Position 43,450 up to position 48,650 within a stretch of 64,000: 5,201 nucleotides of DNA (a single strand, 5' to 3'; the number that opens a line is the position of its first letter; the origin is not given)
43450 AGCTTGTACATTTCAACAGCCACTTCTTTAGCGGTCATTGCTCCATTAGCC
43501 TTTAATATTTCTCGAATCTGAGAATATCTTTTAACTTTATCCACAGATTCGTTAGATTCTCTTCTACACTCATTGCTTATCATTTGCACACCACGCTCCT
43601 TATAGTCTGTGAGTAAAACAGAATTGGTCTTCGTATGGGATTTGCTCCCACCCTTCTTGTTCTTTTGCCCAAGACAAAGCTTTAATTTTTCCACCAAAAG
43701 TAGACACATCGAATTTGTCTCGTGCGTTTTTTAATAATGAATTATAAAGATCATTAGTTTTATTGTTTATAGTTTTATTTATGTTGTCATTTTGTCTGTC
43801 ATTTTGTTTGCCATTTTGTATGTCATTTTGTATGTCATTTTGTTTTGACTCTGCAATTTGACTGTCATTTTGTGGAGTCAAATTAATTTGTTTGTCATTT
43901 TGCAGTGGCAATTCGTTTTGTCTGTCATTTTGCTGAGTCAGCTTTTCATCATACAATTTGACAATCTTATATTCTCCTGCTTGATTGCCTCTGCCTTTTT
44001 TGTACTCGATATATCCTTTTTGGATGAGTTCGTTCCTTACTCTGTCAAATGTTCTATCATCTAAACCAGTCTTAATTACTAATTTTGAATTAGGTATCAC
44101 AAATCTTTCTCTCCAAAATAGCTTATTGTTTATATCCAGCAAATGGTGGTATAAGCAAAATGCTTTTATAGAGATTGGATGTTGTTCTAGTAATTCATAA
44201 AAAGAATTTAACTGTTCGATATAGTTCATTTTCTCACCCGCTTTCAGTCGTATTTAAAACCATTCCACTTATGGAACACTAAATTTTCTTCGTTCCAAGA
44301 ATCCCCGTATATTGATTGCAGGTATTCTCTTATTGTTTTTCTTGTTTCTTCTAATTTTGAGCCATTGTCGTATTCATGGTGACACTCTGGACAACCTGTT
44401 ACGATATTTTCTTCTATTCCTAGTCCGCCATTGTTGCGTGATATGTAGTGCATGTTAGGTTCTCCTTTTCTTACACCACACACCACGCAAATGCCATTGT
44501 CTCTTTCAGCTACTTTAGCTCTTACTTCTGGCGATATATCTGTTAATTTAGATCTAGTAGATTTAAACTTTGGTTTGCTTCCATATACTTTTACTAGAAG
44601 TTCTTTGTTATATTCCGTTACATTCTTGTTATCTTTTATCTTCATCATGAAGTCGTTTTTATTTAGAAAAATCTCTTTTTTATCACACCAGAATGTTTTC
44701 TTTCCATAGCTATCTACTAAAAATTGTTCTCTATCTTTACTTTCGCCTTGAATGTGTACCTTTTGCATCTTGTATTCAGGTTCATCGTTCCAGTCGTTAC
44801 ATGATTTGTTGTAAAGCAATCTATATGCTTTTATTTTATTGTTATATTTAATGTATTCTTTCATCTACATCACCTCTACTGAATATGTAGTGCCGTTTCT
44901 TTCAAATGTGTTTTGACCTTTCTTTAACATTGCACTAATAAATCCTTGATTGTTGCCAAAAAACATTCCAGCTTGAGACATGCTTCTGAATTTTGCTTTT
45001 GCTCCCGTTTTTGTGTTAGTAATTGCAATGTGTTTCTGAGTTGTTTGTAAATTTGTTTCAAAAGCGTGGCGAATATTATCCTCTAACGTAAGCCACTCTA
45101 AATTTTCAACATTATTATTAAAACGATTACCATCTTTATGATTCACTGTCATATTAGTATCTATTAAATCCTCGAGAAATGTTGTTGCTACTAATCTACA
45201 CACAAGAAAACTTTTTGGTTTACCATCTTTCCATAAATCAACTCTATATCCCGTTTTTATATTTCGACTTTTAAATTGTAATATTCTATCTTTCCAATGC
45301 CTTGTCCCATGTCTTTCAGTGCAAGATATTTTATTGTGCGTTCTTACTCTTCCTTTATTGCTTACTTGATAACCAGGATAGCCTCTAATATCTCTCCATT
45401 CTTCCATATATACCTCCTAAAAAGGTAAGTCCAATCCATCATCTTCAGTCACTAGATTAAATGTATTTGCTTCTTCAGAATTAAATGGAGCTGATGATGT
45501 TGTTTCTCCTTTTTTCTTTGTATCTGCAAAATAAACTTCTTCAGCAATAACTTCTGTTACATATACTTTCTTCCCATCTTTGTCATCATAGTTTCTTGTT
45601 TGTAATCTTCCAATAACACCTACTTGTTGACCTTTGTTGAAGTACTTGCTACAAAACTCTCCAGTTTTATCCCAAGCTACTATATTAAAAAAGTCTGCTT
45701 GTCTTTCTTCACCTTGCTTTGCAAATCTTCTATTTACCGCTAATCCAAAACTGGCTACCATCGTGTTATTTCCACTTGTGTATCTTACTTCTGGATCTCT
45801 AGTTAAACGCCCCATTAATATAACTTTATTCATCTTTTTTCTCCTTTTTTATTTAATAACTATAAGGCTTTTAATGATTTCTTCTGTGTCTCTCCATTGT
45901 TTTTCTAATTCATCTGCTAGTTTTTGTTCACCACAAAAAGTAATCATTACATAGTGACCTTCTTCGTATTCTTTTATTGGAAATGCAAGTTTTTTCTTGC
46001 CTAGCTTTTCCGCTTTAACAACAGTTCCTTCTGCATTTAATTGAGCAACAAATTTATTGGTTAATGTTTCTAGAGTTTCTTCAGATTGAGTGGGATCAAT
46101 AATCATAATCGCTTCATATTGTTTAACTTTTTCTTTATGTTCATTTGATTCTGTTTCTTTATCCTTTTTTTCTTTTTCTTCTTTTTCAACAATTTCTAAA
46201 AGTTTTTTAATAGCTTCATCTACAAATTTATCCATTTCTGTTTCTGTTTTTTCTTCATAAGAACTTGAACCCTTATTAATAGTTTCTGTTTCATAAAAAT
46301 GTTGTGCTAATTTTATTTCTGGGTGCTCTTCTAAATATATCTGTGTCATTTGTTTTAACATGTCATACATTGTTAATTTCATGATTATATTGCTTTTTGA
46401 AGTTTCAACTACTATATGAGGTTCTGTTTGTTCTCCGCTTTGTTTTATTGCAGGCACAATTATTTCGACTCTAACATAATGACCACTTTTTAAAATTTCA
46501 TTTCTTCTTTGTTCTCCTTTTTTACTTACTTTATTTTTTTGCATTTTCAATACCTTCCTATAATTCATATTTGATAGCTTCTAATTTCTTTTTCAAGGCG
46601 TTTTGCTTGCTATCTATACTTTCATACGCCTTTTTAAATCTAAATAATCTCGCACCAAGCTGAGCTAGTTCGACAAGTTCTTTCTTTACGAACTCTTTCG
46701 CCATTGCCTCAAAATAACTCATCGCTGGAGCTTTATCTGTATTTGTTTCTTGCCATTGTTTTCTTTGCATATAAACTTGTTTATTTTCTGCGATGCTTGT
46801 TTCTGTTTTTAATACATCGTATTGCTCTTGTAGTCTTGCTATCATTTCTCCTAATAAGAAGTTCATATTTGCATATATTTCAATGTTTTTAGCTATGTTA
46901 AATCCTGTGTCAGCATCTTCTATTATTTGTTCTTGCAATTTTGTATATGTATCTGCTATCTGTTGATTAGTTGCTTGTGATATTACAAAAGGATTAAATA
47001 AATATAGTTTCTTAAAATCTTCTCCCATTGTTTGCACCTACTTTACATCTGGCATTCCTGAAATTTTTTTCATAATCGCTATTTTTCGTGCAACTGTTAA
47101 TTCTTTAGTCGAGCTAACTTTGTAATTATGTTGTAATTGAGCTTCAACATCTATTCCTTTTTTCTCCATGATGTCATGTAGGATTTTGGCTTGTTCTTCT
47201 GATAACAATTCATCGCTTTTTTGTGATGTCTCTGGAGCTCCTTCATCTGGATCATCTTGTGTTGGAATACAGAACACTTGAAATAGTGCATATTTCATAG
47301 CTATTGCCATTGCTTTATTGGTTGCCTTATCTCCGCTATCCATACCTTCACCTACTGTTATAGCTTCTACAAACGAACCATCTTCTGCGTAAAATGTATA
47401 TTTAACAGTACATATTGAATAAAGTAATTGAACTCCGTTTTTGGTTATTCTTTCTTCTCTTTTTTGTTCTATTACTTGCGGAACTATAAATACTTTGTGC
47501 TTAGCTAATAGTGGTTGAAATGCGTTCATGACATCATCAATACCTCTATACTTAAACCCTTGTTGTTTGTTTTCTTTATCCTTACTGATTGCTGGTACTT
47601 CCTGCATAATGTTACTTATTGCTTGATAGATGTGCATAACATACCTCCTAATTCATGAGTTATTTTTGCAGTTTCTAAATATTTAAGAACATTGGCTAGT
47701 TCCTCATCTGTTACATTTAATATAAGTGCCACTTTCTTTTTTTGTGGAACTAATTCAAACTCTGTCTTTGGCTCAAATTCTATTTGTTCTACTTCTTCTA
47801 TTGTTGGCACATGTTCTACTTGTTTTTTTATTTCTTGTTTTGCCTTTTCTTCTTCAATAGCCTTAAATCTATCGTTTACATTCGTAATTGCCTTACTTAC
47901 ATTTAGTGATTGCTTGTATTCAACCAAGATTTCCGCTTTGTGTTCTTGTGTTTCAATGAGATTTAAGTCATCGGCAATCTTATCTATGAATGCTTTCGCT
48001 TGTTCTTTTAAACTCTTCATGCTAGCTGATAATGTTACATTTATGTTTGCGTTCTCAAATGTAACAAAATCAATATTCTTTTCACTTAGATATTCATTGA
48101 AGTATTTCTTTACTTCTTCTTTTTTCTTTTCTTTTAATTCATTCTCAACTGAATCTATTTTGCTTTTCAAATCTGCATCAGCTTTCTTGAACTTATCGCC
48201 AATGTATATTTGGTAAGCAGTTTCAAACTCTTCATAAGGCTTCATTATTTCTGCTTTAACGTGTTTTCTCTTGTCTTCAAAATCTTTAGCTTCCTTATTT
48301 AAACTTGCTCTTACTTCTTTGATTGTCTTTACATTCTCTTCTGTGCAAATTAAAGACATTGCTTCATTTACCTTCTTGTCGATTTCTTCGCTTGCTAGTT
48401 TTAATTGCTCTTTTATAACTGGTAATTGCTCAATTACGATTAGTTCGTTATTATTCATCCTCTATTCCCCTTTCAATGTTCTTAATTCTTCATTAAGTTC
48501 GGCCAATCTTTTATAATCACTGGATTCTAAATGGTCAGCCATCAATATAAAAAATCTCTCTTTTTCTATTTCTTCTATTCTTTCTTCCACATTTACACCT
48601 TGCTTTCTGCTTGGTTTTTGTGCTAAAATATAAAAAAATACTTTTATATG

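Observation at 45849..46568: Phage-encoded ribosomal protein bS6-like domain fused to an unknown N-terminal domain, directly upstream of phage ssb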

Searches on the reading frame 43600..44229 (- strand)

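Call 3: search_protein_families(library=pfam, proteins=[window:43600-44229:-], max_evalue=1)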
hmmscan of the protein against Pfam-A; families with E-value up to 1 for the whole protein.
window:43600-44229:- (209 aa): 1 family
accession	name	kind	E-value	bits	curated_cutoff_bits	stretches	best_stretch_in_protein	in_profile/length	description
PF13730.12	HTH_36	-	0.0043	17.2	25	1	23-74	7-55/55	Helix-turn-helix domain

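Call 4: search_protein_families(library=phrogs, proteins=[window:43600-44229:-], max_evalue=0.01)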
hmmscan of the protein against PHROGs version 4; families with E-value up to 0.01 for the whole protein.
window:43600-44229:- (209 aa): 10 families
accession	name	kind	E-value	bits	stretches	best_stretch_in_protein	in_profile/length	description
phrog_19658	-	DNA, RNA and nucleotide metabolism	1.1e-13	52.3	1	1-169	1-159/283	replication initiation protein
phrog_186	-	DNA, RNA and nucleotide metabolism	2.7e-13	51.3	1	2-168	21-180/308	DnaD-like helicase loader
phrog_23776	-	unknown function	8.1e-12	46.2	1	1-84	1-86/280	-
phrog_7498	-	DNA, RNA and nucleotide metabolism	7.6e-07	29.6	1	4-160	4-169/296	DnaD-like helicase loader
phrog_678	-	DNA, RNA and nucleotide metabolism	1.5e-06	29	1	44-157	85-198/346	replication initiation O-like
phrog_270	-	DNA, RNA and nucleotide metabolism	2.3e-06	28.2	1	15-156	41-171/383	replication initiation protein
phrog_428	-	DNA, RNA and nucleotide metabolism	7.4e-06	26.4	1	54-167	137-224/455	replication initiation protein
phrog_391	-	DNA, RNA and nucleotide metabolism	0.0025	18.5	1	49-160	42-157/298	replication initiation O-like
phrog_2030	-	transcription regulation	0.0067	17.1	1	46-99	31-82/202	transcriptional regulator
phrog_11046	-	transcription regulation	0.007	17.2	0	51-92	30-69/94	transcriptional regulator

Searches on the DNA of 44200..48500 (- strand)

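Call 31: search_dna_similar(query=window:44200-48500:-, collection=phages, mode=distant, max_rows=25)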
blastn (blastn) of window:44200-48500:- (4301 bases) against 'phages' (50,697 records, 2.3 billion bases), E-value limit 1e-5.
Records with a match: 62; places in all: 62; records where one place covers at least 80% of the query: 0.
Best place of each record, by identity: 80-90% 16; 60-80% 46.
By first word of the organism name: Bacillus 25; Lactococcus 11; Staphylococcus 6; Mammaliicoccus 3; Bacteriophage 2; Streptococcus 2; Brochothrix 2; Clostridium 2; Erwinia 2; uncultured 2; and 5 more.
By host as written in the record: - 8; Lactococcus lactis 7; Bacillus cereus 5; Staphylococcus pseudintermedius 4; Bacillus thuringiensis subspecies kurstaki 4; Brochothrix thermosphacta 2; Bacillus thuringiensis serovar kurstaki 2; Bacillus thuringiensis subsp. kurstaki ATCC 33679 2; and 22 more.
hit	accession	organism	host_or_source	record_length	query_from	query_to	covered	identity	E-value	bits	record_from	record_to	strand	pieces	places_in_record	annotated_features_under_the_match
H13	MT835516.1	Bacteriophage sp.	human fecal samples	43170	939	1254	7%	70.4%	2e-30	141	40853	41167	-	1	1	record has no annotation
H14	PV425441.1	Mammaliicoccus phage phi6228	Mammaliicoccus sciuri IVB6228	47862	2642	2952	7%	65.8%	2e-11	79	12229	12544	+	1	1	single strand DNA binding protein | Erf-like ssDNA annealing protein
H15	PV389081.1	Mammaliicoccus phage phi6223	Mammaliicoccus sciuri IVB6223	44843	2642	2952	7%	65.8%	2e-11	79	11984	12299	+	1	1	single strand DNA binding protein | Erf-like ssDNA annealing protein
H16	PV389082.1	Mammaliicoccus phage phi6229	Mammaliicoccus sciuri IVB6229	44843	2642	2952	7%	65.8%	2e-11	79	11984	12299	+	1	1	single strand DNA binding protein | Erf-like ssDNA annealing protein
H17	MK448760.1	Streptococcus phage Javan443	Streptococcus pseudoporcinus SS-607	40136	2657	2961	7%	66.1%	8e-10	74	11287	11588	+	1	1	single-stranded DNA-binding protein | hypothetical protein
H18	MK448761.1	Streptococcus phage Javan445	Streptococcus pseudoporcinus SS-662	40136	2657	2961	7%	66.1%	8e-10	74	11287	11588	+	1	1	single-stranded DNA-binding protein | hypothetical protein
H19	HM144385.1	Brochothrix phage NF5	Brochothrix thermosphacta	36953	2663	2961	7%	66.9%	6e-11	78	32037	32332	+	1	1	gp45 | gp44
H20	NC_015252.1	Brochothrix phage NF5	Brochothrix thermosphacta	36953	2663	2961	7%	66.9%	6e-11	78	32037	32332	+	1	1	single strand DNA binding protein | gp44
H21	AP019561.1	Staphylococcus phage SP197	Staphylococcus pseudintermedius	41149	3078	3314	6%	68.3%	2e-11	79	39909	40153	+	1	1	HNH homing endonuclease | single-stranded DNA-binding protein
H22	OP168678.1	Staphylococcus phage vB_SpsS_VL4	Staphylococcus pseudintermedius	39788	3078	3314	6%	68.3%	2e-11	79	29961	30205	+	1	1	HNH homing endonuclease | single-stranded DNA-binding protein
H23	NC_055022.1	Staphylococcus phage SP197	Staphylococcus pseudintermedius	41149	3078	3314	6%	68.3%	2e-11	79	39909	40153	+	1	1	HNH endonuclease | single strand DNA binding protein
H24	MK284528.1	Bacillus phage DK3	Bacillus cereus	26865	2758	2997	6%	67.2%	4e-7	65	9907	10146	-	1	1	ssDNA-binding protein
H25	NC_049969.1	Bacillus phage DK3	Bacillus cereus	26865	2758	2997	6%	67.2%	4e-7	65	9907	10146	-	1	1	single strand DNA binding protein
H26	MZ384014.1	Bacillus phage DLn1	Bacillus cereus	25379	2761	2973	5%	69.4%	5e-12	82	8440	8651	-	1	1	hypothetical protein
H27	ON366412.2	Bacillus phage vB_BceP_LY3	Bacillus cereus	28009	2761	2951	4%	70.1%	5e-12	82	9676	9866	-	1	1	single-strand binding protein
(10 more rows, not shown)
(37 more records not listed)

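Call 72: search_rna_families(source=window, start=45300, end=47200, threshold=evalue, max_evalue=5)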
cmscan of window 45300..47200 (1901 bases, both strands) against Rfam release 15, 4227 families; matches with E-value up to 5: 1.
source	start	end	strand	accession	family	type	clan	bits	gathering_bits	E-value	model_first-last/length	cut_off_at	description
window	45551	45652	+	RF02706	TeloSII_ncR30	Gene; sRNA;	-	13.3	86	4.2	1-226/226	no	TeloSII non coding RNA 30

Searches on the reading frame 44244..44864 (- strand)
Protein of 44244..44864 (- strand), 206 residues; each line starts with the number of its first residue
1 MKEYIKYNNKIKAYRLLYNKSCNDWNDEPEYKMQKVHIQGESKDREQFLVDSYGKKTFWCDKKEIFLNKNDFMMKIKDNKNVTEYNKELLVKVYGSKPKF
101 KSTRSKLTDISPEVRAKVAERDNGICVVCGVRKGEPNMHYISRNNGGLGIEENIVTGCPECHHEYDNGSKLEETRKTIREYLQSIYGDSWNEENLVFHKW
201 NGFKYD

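Call 3: search_protein_families(library=pfam, proteins=[window:44244-44864:-], max_evalue=1)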
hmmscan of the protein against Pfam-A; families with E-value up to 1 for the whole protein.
window:44244-44864:- (206 aa): 2 families
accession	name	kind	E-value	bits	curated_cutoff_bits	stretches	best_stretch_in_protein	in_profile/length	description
PF08274.17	Zn_Ribbon_YjdM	-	0.013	15.9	30.8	1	151-165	15-29/30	PhnA Zinc-Ribbon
PF01844.29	HNH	-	0.024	15.2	21.4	1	139-165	18-44/47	HNH endonuclease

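Call 4: search_protein_families(library=phrogs, proteins=[window:44244-44864:-], max_evalue=0.01)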
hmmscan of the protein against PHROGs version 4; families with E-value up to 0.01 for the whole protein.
window:44244-44864:- (206 aa): 20 families
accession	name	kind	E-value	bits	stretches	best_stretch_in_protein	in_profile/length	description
phrog_7370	-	DNA, RNA and nucleotide metabolism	4.8e-18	66.3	1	97-183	12-104/115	HNH endonuclease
phrog_15103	-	unknown function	2.4e-08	34.7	1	96-189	176-278/280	-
phrog_1271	-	DNA, RNA and nucleotide metabolism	9.1e-07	29.6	1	105-175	248-325/361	HNH endonuclease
phrog_740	-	DNA, RNA and nucleotide metabolism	5.3e-06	26.6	1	101-168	16-87/332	HNH endonuclease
phrog_589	-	DNA, RNA and nucleotide metabolism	7.4e-06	26.8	1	100-164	68-137/179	HNH endonuclease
phrog_144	-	DNA, RNA and nucleotide metabolism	2.4e-05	25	1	113-184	74-152/175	HNH endonuclease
phrog_7785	-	DNA, RNA and nucleotide metabolism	2.8e-05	25.1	1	61-170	13-116/147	HNH endonuclease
phrog_333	-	DNA, RNA and nucleotide metabolism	6.3e-05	24.2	1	102-166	11-79/138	HNH endonuclease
phrog_2118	-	DNA, RNA and nucleotide metabolism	0.0001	22.9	1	65-185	113-240/301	HNH endonuclease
phrog_22514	-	DNA, RNA and nucleotide metabolism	0.00016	22.8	1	68-191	16-131/187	HNH endonuclease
phrog_8446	-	DNA, RNA and nucleotide metabolism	0.00017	22.3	1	113-178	130-208/211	HNH endonuclease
phrog_8048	-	DNA, RNA and nucleotide metabolism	0.00049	20.4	1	86-174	143-234/273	HNH endonuclease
phrog_6050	-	DNA, RNA and nucleotide metabolism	0.00081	19.3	1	69-173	248-365/402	HNH endonuclease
phrog_24030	-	DNA, RNA and nucleotide metabolism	0.0011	19.4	1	113-166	8-63/342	RNA ligase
phrog_5718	-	DNA, RNA and nucleotide metabolism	0.0012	18.9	1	99-180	104-187/394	HNH endonuclease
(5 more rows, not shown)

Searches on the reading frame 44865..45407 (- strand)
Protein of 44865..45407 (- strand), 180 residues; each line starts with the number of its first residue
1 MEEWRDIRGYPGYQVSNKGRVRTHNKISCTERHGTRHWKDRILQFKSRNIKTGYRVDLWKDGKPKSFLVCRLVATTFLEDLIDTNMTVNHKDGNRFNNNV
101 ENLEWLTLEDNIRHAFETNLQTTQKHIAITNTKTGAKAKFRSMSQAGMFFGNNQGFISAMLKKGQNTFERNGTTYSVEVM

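Call 3: search_protein_families(library=pfam, proteins=[window:44865-45407:-], max_evalue=1)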
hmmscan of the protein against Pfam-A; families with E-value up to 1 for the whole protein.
window:44865-45407:- (180 aa): 2 families
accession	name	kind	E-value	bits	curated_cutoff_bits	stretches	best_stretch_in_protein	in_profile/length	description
PF07463.16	NUMOD4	-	8.4e-11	42.4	23.4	1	2-55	1-45/49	NUMOD4 motif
PF13392.12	HNH_3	-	2.2e-07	30.8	24.8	1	82-111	15-44/46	HNH endonuclease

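Call 4: search_protein_families(library=phrogs, proteins=[window:44865-45407:-], max_evalue=0.01)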
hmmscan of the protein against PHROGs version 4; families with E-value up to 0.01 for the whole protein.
window:44865-45407:- (180 aa): 14 families
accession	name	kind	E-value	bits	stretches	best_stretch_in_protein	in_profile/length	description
phrog_59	-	DNA, RNA and nucleotide metabolism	1.3e-40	141.1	1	1-166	137-271/423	HNH endonuclease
phrog_959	-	DNA, RNA and nucleotide metabolism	1.3e-28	100.5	1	1-134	5-125/138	HNH endonuclease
phrog_1492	-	DNA, RNA and nucleotide metabolism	3e-28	100.1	1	1-115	44-159/414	HNH endonuclease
phrog_37683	-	unknown function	5.9e-09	36.4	1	46-136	139-228/279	-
phrog_7545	-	DNA, RNA and nucleotide metabolism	2e-07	32.3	1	48-129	62-148/160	HNH endonuclease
phrog_14913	-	DNA, RNA and nucleotide metabolism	2e-06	28.9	1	55-119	27-93/149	HNH endonuclease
phrog_826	-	DNA, RNA and nucleotide metabolism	5.2e-06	27.2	1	46-117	89-160/281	HNH endonuclease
phrog_99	-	DNA, RNA and nucleotide metabolism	6.2e-06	27.1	1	38-114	129-204/383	HNH endonuclease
phrog_15471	-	DNA, RNA and nucleotide metabolism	1.1e-05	26.3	1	44-121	12-86/183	HNH endonuclease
phrog_17657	-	DNA, RNA and nucleotide metabolism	2.8e-05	25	1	49-106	101-165/168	HNH endonuclease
phrog_6086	-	DNA, RNA and nucleotide metabolism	7.1e-05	24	1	1-107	2-83/147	HNH endonuclease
phrog_30377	-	DNA, RNA and nucleotide metabolism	7.3e-05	23.9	1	68-119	11-59/82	HNH endonuclease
phrog_1310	-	unknown function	0.00018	22.9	1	76-167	15-110/125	-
phrog_4578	-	DNA, RNA and nucleotide metabolism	0.00039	21.3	1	84-113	28-57/130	HNH endonuclease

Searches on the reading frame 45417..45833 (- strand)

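Call 3: search_protein_families(library=pfam, proteins=[window:45417-45833:-], max_evalue=1)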
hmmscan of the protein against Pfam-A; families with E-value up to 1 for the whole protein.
window:45417-45833:- (138 aa): 5 families
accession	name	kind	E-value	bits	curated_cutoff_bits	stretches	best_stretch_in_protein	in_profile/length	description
PF00436.31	SSB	-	9.9e-35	119.2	26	1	1-102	1-103/104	Single-strand binding protein family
PF01336.31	tRNA_anti-codon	-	0.0053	17.1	27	1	49-95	29-72/75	OB-fold nucleic acid binding domain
PF11506.14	DUF3217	-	0.041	14.2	26.4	1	37-101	30-91/104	Protein of unknown function (DUF3217)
PF00723.27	Glyco_hydro_15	-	0.057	12.8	22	1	58-112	282-346/427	Glycosyl hydrolases family 15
PF01731.26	Arylesterase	-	0.095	13.4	21.3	1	84-106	62-84/86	Arylesterase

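Call 4: search_protein_families(library=phrogs, proteins=[window:45417-45833:-], max_evalue=0.01)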
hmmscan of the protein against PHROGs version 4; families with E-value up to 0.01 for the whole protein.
window:45417-45833:- (138 aa): 5 families
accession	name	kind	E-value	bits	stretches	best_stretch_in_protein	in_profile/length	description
phrog_44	-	DNA, RNA and nucleotide metabolism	2.1e-51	176.3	1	1-132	87-224/271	single strand DNA binding protein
phrog_25370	-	unknown function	1.1e-13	51.6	1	1-48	2-48/48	-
phrog_27667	-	DNA, RNA and nucleotide metabolism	5.9e-10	40.3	1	72-114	3-45/61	single strand DNA binding protein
phrog_12631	-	DNA, RNA and nucleotide metabolism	6.2e-06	27.3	1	1-34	30-62/78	single strand DNA binding protein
phrog_26861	-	unknown function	0.00041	20.6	1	2-88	135-214/242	-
